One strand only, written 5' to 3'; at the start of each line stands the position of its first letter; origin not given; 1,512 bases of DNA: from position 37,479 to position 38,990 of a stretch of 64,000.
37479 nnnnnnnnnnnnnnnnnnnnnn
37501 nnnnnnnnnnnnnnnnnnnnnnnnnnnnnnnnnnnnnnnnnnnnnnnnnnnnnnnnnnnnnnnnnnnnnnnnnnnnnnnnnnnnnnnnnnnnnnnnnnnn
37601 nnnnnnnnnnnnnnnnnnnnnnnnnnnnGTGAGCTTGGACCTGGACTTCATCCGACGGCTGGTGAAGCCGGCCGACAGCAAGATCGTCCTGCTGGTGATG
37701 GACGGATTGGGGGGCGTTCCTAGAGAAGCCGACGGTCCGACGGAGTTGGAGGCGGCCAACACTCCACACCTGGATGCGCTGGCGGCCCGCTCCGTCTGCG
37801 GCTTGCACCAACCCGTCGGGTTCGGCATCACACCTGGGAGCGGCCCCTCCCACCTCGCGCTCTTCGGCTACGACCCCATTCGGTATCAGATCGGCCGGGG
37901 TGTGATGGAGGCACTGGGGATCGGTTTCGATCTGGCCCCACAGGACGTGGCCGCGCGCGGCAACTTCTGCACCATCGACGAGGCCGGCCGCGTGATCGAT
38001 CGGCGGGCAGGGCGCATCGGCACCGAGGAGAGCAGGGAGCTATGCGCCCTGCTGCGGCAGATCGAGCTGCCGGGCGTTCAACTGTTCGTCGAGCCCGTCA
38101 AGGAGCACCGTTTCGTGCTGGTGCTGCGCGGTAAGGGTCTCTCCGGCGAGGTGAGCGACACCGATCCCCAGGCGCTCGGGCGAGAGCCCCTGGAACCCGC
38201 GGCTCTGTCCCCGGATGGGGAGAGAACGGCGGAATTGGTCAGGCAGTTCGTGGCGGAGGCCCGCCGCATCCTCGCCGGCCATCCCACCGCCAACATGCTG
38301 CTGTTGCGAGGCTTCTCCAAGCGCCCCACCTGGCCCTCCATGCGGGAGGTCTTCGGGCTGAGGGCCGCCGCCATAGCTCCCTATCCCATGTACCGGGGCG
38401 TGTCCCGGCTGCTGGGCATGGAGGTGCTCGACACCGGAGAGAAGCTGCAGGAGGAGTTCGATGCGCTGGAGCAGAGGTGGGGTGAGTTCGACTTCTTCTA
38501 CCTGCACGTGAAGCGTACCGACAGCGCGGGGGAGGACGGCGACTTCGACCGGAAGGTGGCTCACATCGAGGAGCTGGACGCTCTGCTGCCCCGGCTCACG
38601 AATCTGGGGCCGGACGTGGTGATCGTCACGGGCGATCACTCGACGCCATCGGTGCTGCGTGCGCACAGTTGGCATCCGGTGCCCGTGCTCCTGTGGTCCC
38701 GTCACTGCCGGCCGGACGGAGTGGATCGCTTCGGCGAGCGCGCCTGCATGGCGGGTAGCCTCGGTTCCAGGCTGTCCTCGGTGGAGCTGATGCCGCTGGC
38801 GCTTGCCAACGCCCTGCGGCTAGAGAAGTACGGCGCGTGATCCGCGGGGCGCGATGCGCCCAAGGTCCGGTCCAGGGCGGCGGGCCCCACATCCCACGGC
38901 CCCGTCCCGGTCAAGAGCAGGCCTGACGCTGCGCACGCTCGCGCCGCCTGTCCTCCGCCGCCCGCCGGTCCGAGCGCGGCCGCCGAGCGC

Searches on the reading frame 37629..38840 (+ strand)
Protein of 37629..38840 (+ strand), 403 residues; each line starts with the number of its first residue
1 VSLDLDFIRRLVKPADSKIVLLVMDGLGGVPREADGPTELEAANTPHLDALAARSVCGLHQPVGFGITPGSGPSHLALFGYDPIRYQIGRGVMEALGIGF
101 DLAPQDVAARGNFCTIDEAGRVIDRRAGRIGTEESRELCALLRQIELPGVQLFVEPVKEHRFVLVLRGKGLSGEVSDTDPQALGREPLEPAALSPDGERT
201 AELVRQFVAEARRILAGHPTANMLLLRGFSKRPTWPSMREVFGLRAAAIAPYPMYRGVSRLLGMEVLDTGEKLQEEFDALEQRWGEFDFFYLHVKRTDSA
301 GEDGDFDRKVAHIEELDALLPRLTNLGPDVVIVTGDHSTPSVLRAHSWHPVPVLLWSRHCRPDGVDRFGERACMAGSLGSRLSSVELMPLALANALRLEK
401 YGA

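Call 56: search_protein_families(library=pfam, proteins=[window:37629-38840:+], max_evalue=0.00001)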
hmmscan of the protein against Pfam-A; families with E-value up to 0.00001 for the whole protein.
window:37629-38840:+ (403 aa): 2 families
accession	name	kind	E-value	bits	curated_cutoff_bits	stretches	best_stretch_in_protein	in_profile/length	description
PF10143.14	PhosphMutase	-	1.1e-49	169.1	21.5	1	52-220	1-169/170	2,3-bisphosphoglycerate-independent phosphoglycerate mutase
PF01676.23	Metalloenzyme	-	1.4e-37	130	24.3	1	18-379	2-238/252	Metalloenzyme superfamily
